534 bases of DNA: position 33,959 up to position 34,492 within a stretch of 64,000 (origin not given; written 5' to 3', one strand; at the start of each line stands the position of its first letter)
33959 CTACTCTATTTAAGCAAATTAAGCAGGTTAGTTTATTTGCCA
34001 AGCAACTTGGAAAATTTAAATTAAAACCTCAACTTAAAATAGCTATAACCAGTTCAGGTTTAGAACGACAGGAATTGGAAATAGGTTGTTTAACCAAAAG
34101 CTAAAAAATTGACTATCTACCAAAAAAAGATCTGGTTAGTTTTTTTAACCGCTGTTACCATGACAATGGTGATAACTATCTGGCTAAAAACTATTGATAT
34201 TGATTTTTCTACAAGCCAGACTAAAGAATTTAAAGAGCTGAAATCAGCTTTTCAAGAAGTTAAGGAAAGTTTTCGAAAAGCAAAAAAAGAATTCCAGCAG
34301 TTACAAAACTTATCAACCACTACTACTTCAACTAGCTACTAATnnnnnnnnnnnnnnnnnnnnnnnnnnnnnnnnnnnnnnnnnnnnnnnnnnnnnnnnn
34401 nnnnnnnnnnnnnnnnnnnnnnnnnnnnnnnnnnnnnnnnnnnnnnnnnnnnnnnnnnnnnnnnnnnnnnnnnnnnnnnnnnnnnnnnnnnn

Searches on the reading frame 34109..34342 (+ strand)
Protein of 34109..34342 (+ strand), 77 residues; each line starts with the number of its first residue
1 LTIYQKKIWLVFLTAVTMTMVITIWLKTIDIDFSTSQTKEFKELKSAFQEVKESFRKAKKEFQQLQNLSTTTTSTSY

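Call 73: search_protein_families(library=pfam, proteins=[window:34109-34342:+], max_evalue=0.01)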
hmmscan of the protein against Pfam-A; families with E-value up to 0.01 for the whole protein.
window:34109-34342:+ (77 aa): 2 families
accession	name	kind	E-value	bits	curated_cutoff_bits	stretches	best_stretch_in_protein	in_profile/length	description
PF10167.14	BORCS8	-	0.0031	17.9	25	1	26-72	60-106/112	BLOC-1-related complex sub-unit 8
PF00726.22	IL10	-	0.0033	17.4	24.2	1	10-64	6-59/170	Interleukin 10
